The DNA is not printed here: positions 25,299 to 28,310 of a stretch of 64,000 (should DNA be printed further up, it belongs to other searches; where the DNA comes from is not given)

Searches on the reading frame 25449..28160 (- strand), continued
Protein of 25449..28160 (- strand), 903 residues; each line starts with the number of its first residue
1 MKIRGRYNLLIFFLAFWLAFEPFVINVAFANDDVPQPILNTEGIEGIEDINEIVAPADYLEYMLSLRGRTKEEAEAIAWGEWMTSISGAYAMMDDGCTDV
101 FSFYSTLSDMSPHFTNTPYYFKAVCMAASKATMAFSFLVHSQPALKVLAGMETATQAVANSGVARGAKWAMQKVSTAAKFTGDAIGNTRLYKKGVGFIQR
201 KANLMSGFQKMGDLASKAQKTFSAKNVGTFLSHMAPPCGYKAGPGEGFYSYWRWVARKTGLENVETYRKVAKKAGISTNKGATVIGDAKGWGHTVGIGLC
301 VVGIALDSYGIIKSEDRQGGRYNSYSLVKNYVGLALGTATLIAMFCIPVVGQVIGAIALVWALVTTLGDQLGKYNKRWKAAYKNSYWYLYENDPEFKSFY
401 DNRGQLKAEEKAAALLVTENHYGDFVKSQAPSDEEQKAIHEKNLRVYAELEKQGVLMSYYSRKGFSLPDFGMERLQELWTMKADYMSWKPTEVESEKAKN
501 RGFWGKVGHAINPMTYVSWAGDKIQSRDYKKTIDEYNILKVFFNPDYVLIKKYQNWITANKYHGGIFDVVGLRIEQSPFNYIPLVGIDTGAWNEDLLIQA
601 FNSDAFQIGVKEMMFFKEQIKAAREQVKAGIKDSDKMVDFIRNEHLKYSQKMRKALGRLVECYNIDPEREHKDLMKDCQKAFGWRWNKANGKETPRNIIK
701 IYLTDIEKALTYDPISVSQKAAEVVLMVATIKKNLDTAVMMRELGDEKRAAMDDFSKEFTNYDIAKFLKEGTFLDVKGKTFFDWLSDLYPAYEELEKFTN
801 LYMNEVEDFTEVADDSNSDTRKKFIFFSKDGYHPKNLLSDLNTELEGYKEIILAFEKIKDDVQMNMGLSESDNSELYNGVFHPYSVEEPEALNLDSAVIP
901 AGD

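Call 27: search_protein_families(library=pfam, proteins=[L007:2422-4644:+, L007:4691-5206:+, L007:5203-5739:+, L007:5744-6916:+, L007:7347-9977:+, L007:12694-15267:+, L004:3537-5732:+, L004:5729-6241:+, L004:6241-6765:+], max_evalue=0.1)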
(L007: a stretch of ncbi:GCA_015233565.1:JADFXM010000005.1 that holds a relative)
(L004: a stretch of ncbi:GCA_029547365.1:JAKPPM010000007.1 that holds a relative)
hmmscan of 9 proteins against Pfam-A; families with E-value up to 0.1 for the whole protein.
L007:2422-4644:+ (740 aa): 0 families

L007:4691-5206:+ (171 aa): 2 families
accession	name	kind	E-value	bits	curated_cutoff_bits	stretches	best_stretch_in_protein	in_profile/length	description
PF07963.17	N_methyl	-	0.041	13.9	21.2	1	17-37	6-26/27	Prokaryotic N-terminal methylation motif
PF03611.19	EIIC-GAT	-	0.07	12.6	24.2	1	17-99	144-224/394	PTS system sugar-specific permease component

L007:5203-5739:+ (178 aa): 0 families

L007:5744-6916:+ (390 aa): 26 families (the best 25 are shown)
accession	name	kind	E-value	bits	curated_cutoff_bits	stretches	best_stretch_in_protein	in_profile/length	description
PF13428.12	TPR_14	-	7.8e-17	60.5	23.5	1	58-98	1-41/44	Tetratricopeptide repeat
PF07719.23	TPR_2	-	3.6e-14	52.1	27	2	94-125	3-34/34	Tetratricopeptide repeat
PF14559.12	TPR_19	-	3.6e-13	50.1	25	2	73-125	6-58/68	Tetratricopeptide repeat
PF13432.12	TPR_16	-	8.8e-11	42.5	32.7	1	63-125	2-64/65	Tetratricopeptide repeat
PF00515.34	TPR_1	-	2.1e-10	40.4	27.8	1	95-125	4-34/34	Tetratricopeptide repeat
PF13424.12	TPR_12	-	2.7e-10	40.7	30.1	1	42-86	27-73/77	Tetratricopeptide repeat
PF13176.12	TPR_7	-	1.3e-09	37.8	27.9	0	349-374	6-33/36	Tetratricopeptide repeat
PF13181.12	TPR_8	-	7.6e-09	35.5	25.7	1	59-86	2-29/34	Tetratricopeptide repeat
PF13374.12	TPR_10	-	8.7e-08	32.4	27.5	0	350-370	10-30/42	Tetratricopeptide repeat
PF25068.1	ARM_TT21_4th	-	9.4e-08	32.9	30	1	30-90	4-64/153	Tetratricopeptide repeat protein 21 forth ARM domain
PF13174.12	TPR_6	-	9.8e-06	26.3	26.3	0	63-90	5-32/33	Tetratricopeptide repeat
PF13414.12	TPR_11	-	1.3e-05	25.2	26.8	1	99-125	1-27/42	TPR repeat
PF23914.1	TPR_CcmH_CycH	-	1.5e-05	25.3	42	1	61-125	90-154/158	Cytochrome c-type biogenesis protein H TPR domain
PF12895.13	ANAPC3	-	2e-05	25.2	27.2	1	24-83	22-81/82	Anaphase-promoting complex, cyclosome, subunit 3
PF14853.12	Fis1_TPR_C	-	3.7e-05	24.2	25.3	0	103-126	12-35/53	Fis1 C-terminal tetratricopeptide repeat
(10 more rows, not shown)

L007:7347-9977:+ (876 aa): 1 family
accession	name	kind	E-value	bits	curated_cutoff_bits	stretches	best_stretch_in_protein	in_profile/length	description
PF03127.19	GAT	-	0.033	14.8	31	1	577-638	3-62/77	GAT domain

L007:12694-15267:+ (857 aa): 1 family
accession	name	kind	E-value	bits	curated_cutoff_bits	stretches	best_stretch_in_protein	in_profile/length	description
PF22589.2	SPMIP1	-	0.071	13.8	32.1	0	348-394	65-111/122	Sperm microtubule inner protein 1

L004:3537-5732:+ (731 aa): 0 families

L004:5729-6241:+ (170 aa): 1 family
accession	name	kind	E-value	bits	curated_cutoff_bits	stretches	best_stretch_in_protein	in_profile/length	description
PF07963.17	N_methyl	-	0.0016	18.4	21.2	1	11-33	4-26/27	Prokaryotic N-terminal methylation motif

L004:6241-6765:+ (174 aa): 1 family
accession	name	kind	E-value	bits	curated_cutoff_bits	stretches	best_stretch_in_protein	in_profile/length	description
PF21343.2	ACAD9-ACADV_C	-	0.092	13.5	27.8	0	4-56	24-79/120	ACAD9/ACADV, C-terminal domain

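Call 28: search_protein_representatives(alignment_id=A1)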
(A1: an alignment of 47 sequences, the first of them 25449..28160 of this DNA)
Query: 47 sequences, 844 profile positions. Proteins with E-value up to 0.001 (for the whole library): 80; up to 1e-10: 73; up to 1e-30: 57. The best 80 are listed.
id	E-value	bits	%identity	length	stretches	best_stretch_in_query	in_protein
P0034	0.0e+00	1273.6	-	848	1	3-836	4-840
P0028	0.0e+00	1185.7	-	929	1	4-834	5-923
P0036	0.0e+00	1178.5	-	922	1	1-840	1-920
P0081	0.0e+00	1149.4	-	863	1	2-841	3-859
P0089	0.0e+00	1146.5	-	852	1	1-832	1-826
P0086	5.0e-299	1010.6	-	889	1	5-837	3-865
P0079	1.1e-295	999.5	-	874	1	2-815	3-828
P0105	3.2e-284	961.7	-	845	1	5-839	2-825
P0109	3.8e-277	938.2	-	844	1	5-838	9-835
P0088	3.3e-275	931.8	-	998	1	3-837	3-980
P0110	1.0e-251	854.1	-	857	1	6-831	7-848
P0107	1.1e-248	844.1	-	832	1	6-837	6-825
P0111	2.0e-221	753.9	-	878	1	8-837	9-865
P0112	1.2e-213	728.1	-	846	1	6-830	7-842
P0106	1.5e-213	727.8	-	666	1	195-836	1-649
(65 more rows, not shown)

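Call 29: predict_structure(alignment_id=A1)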
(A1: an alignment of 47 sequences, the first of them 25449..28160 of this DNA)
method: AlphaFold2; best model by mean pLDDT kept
length: 903 residues; sequences in the alignment: 47
mean_pLDDT: 72.7   pTM: 0.71
mean pLDDT of the five models: 72.7, 71.9, 70.1, 67.5, 64.6
residues with pLDDT >= 90: 92; 70-90: 522; 50-70: 145; < 50: 144
segments of 3 or more residues with pLDDT < 50: 1-3, 24-48, 141-184, 223-253, 274-277, 280-286, 288-292, 576-584, 900-903
pLDDT, mean of each block of 10 residues (from residue 1): 57 66 46 37 40 75 77 85 82 79 79 63 77 71 41 32 33 33 51 62 79 69 43 30 32 50 55 49 44 57 78 85 86 80 57 67 80 85 84 90 86 81 67 76 82 86 71 81 86 81 77 72 82 82 81 76 64 51 55 76 87 90 85 82 85 91 91 89 83 90 85 85 87 90 90 85 85 76 86 92 93 84 55 83 92 90 82 83 82 72 33
secondary structure, 60 per line:
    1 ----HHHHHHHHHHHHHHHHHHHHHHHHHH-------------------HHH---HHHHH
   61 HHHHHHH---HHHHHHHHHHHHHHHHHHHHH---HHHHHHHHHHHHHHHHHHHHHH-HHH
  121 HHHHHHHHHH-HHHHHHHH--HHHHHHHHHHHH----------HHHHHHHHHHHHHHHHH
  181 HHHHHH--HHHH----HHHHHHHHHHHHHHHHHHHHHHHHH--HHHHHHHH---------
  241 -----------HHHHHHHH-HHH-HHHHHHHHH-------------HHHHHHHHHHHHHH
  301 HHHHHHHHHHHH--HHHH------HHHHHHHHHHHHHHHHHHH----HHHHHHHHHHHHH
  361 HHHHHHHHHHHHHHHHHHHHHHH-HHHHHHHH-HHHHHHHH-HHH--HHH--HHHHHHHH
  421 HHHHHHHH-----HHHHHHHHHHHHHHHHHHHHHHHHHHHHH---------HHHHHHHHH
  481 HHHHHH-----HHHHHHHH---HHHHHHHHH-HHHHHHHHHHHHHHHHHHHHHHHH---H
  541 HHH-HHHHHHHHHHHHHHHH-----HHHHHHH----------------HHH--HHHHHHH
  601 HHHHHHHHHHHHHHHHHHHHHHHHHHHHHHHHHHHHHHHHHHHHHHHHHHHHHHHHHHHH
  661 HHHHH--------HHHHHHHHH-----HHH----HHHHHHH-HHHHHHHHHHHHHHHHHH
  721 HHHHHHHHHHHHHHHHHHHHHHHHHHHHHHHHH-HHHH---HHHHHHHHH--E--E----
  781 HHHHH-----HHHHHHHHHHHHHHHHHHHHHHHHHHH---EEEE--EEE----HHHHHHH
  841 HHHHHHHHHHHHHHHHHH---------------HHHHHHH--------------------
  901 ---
elements in order (helices of 4 or more, strands of 3 or more residues): H5-30 H56-67 H71-91 H95-116 H118-130 H132-139 H142-153 H164-186 H189-192 H197-221 H224-231 H252-259 H265-273 H287-312 H315-318 H325-343 H348-383 H385-392 H394-401 H413-428 H434-462 H472-486 H492-499 H503-511 H513-536 H540-543 H545-560 H566-572 H594-665 H674-682 H695-701 H703-753 H755-758 H762-770 H781-785 H791-817 E821-824 E827-829 H834-858 H874-880

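Call 32: fold_search(model_id=the predicted structure, library=pdb)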
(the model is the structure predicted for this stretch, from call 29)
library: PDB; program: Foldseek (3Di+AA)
matches with E <= 10: 133; with E <= 0.001: 0
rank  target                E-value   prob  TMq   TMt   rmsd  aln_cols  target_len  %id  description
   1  5gpj_A                2.9e-01  0.09  0.10  0.11  32.4       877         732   12  Crystal Structure of Proton-Pumping Pyrophosphatase (released 2016-12-28)
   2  6bfi_B                3.1e-01  0.06  0.07  0.08  43.5       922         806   12  Vinculin homolog in a sponge (phylum Porifera) reveals vertebrate-like cell adhesions involved in early multicellular  (released 2018-06-13)
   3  5ayn                  3.7e-01  0.09  0.07  0.13  33.0       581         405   12  Crystal structure of a bacterial homologue of iron transporter ferroportin in outward-facing state (released 2015-11-04)
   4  4igg_B                4.0e-01  0.04  0.06  0.07  37.2       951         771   10  Full-length human alpha-catenin crystal structure (released 2012-12-26)
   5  6afs_B                5.0e-01  0.05  0.07  0.09  35.5       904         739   11  Proton pyrophosphatase - two phosphates-bound (released 2019-04-10)
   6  7d5p_A                6.1e-01  0.05  0.06  0.10  28.4       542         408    9  Structure of NorC transporter in an outward-open conformation in complex with a single-chain Indian camelid antibody (released 2021-06-09)
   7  4ybq_A                6.4e-01  0.07  0.08  0.11  32.0       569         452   11  Rat GLUT5 with Fv in the outward-open form (released 2015-10-07)
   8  8b37_A                8.1e-01  0.06  0.08  0.10  34.8       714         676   12  Crystal structure of Pyrobaculum aerophilum potassium-independent proton pumping membrane integral pyrophosphatase in  (released 2024-01-17)
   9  8vdo                  8.4e-01  0.05  0.08  0.05  40.4      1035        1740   11  Cryogenic electron microscopy model of full-length talin lacking F2, R12 and FABD. (released 2024-10-02)
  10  4kik_B                8.8e-01  0.33  0.11  0.14  14.4       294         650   12  Human IkB kinase beta (released 2013-06-26)
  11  7sqc_W0               9.1e-01  0.07  0.09  0.08  93.0       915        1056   11  Ciliary C1 central pair apparatus isolated from Chlamydomonas reinhardtii (released 2022-04-13)
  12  4uvm                  1.3e+00  0.11  0.10  0.15  25.2       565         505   12  In meso crystal structure of the POT family transporter PepTSo (released 2015-02-04)
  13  8w20_A                1.3e+00  0.03  0.06  0.07  66.0       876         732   10  Umb1 umbrella toxin particle (released 2024-04-17)
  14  7d5p_B                1.4e+00  0.03  0.06  0.11  30.6       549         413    9  Structure of NorC transporter in an outward-open conformation in complex with a single-chain Indian camelid antibody (released 2021-06-09)
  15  1ux5                  1.5e+00  0.10  0.10  0.18  19.5       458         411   12  Crystal Structures of a Formin Homology-2 domain reveal a flexibly tethered dimer architecture (released 2004-03-11)
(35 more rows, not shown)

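Call 33: fold_search(model_id=the predicted structure, library=viral)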
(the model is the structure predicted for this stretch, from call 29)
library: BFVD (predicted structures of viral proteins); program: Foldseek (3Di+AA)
matches with E <= 10: 216; with E <= 0.001: 0
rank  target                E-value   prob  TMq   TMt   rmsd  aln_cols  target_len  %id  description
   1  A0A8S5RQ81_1          4.6e-02  0.38  0.13  0.12  37.3       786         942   10  (no name in the UniProt tables at hand)
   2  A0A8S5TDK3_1          1.4e-01  0.13  0.08  0.09  35.5       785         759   11  Tape measure domain protein [Siphoviridae sp. ctNnX9]
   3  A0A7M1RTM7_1          1.4e-01  0.08  0.09  0.06  40.5      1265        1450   10  Uncharacterized protein [uncultured phage cr130_1]
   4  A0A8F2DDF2            2.6e-01  0.06  0.07  0.06  44.9      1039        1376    9  (no name in the UniProt tables at hand)
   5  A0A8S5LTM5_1          2.8e-01  0.05  0.07  0.06  44.2      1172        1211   10  Tail tape measure [Siphoviridae sp. ctKm44]
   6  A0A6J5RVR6            3.1e-01  0.04  0.06  0.04  51.3      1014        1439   12  Caudovirus, tape measure, N-terminal [uncultured Caudovirales phage]
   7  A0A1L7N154            3.2e-01  0.25  0.11  0.17  22.4       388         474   11  Uncharacterized protein [Ralstonia phage RP12]
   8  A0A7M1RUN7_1          3.6e-01  0.05  0.08  0.07  41.4      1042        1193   11  DNA helicase [uncultured phage cr50_1]
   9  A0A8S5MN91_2          3.8e-01  0.06  0.08  0.08  43.2      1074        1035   10  Uncharacterized protein [Myoviridae sp. ctI7W9]
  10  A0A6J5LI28            4.8e-01  0.08  0.10  0.10  39.2       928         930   12  Uncharacterized protein [uncultured Caudovirales phage]
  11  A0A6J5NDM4            5.4e-01  0.12  0.11  0.13  49.8       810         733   13  Uncharacterized protein [uncultured Caudovirales phage]
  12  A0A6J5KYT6            5.4e-01  0.10  0.12  0.10  46.5       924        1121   12  Uncharacterized protein [uncultured Caudovirales phage]
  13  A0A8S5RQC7            5.4e-01  0.06  0.09  0.10  45.0       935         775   12  (no name in the UniProt tables at hand)
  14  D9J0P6                5.4e-01  0.04  0.07  0.06  43.7       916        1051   11  Gp99 [Brochothrix phage A9]
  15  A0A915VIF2            5.8e-01  0.28  0.13  0.23  22.1       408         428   10  (no name in the UniProt tables at hand)
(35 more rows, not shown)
